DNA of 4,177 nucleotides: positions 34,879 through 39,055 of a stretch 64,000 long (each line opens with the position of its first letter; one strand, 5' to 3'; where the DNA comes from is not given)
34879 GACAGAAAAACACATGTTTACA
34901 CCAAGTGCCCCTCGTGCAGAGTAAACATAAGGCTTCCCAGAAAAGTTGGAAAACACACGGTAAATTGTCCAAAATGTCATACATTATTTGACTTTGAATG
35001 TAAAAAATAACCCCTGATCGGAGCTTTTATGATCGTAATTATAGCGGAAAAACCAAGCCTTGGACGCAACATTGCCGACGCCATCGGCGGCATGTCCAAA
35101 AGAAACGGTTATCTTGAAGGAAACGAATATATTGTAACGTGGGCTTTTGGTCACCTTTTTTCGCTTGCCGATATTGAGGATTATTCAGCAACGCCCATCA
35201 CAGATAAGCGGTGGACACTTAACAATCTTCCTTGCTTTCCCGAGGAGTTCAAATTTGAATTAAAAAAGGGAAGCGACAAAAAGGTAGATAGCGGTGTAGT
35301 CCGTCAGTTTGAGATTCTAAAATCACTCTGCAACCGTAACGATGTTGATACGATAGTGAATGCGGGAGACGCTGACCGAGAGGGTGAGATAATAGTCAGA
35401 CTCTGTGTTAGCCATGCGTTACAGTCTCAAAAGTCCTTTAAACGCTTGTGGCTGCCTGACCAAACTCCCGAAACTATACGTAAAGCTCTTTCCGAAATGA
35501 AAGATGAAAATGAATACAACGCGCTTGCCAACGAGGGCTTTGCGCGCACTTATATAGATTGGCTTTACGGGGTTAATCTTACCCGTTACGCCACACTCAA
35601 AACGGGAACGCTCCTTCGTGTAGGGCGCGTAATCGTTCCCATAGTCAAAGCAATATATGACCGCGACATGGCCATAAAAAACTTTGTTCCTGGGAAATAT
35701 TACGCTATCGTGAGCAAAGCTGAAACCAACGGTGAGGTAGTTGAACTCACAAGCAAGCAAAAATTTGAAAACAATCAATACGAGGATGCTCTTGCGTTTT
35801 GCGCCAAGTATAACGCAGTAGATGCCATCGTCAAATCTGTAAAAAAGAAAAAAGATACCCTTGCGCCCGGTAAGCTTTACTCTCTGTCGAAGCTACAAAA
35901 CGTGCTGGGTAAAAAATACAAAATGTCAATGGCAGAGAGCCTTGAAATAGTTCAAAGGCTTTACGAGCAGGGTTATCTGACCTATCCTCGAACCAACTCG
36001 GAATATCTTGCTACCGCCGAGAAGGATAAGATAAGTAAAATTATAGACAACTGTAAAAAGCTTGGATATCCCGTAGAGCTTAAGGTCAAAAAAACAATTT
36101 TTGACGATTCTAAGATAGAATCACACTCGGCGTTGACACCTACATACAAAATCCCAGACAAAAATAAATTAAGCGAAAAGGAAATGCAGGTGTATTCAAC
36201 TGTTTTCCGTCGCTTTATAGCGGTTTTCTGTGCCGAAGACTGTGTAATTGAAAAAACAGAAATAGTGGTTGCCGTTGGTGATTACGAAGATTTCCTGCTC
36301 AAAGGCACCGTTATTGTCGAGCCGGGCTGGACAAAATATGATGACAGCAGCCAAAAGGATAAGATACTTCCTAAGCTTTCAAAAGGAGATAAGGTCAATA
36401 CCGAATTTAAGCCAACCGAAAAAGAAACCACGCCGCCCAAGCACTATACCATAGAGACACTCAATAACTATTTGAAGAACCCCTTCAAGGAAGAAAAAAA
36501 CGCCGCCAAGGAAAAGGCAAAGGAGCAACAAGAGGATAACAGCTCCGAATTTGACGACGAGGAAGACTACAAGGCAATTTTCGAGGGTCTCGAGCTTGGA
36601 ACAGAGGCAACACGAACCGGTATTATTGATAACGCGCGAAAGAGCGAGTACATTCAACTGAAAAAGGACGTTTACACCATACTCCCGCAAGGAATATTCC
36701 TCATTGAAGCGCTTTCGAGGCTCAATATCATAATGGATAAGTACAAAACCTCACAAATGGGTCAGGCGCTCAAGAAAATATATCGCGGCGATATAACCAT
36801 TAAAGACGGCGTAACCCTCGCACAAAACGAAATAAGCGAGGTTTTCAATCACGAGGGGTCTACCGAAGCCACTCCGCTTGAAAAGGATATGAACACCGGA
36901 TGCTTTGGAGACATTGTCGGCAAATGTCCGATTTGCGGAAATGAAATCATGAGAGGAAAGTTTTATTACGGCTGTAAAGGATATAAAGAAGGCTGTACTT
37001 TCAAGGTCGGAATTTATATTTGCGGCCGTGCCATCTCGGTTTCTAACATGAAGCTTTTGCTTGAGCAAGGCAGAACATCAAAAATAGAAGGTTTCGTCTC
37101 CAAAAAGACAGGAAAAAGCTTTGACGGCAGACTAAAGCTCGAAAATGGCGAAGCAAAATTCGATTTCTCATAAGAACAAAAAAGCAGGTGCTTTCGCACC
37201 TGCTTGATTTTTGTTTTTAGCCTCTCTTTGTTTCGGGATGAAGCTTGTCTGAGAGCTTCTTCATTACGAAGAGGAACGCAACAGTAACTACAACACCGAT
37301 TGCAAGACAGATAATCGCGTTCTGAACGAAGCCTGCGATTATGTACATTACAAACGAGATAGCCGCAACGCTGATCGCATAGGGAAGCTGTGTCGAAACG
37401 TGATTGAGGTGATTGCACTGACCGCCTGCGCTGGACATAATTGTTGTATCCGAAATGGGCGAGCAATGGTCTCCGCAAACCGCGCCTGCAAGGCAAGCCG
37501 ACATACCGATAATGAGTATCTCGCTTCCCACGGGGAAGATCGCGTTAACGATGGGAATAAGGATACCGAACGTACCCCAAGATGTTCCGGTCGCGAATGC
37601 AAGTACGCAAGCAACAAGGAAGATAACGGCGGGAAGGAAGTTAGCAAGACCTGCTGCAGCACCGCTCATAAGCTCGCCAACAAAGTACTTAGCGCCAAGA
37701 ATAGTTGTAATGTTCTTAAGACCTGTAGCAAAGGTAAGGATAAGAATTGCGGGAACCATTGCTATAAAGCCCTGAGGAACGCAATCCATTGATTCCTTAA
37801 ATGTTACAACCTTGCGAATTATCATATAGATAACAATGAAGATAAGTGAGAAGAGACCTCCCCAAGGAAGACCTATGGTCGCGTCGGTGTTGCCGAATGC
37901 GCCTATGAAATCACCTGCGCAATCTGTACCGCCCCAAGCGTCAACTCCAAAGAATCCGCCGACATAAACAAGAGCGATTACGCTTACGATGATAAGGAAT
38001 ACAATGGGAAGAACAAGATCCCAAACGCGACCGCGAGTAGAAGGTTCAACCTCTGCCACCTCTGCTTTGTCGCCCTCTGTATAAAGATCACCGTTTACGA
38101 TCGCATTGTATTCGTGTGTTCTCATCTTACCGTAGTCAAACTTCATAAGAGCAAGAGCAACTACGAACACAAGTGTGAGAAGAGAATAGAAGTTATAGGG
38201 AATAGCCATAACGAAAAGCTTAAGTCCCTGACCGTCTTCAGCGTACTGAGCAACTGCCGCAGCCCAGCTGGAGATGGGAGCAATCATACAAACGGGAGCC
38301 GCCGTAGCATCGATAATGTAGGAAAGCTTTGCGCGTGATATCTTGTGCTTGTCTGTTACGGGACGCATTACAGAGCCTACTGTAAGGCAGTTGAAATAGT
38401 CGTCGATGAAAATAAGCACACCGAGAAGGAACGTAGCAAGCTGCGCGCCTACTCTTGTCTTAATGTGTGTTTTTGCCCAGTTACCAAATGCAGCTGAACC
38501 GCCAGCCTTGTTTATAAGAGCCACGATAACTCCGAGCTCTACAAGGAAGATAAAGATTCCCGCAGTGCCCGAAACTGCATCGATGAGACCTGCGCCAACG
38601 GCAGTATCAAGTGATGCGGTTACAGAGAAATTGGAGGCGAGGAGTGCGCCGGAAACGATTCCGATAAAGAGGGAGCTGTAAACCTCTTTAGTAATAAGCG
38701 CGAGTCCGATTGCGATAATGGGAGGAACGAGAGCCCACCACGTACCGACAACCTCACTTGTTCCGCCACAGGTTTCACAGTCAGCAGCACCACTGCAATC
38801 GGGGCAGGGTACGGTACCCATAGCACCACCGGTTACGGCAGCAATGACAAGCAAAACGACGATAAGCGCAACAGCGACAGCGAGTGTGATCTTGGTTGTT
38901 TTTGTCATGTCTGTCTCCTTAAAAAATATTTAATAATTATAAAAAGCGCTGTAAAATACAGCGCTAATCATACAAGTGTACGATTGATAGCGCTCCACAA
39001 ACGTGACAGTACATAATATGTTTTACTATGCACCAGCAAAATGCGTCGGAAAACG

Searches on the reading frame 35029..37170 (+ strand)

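Call 77: search_protein_families(library=padloc, proteins=[window:35029-37170:+], max_evalue=0.00001)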
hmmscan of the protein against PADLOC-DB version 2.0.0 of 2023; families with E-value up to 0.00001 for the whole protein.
window:35029-37170:+ (714 aa): 1 family
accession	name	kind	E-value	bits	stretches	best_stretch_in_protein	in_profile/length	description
PDLC02865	DpdF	-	2.4e-65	218.9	2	1-230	25-242/1499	DpdF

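Call 78: search_protein_families(library=pfam, proteins=[window:35029-37170:+], max_evalue=0.00001)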
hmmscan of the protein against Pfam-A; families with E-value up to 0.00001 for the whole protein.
window:35029-37170:+ (714 aa): 3 families
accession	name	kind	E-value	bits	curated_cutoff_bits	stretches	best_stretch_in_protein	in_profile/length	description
PF01131.25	Topoisom_bac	-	6.6e-84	282.7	35.1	1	163-593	3-408/411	DNA topoisomerase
PF13342.12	Toprim_Crpt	-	3.4e-18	65.8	32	1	655-713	1-59/60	C-terminal repeat of topoisomerase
PF01751.28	Toprim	-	1.4e-08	35.2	23.1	1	3-135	2-85/96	Toprim domain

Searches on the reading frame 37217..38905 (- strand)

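Call 77: search_protein_families(library=padloc, proteins=[window:37217-38905:-], max_evalue=0.00001)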
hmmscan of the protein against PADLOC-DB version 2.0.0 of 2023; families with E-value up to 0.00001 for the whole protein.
window:37217-38905:- (562 aa): 0 families

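Call 78: search_protein_families(library=pfam, proteins=[window:37217-38905:-], max_evalue=0.00001)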
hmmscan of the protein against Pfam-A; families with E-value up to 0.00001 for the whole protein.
window:37217-38905:- (562 aa): 1 family
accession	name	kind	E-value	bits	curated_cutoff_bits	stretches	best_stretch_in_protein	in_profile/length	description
PF03553.21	Na_H_antiporter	-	8.6e-45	153.7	23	1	228-526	33-303/303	Na+/H+ antiporter family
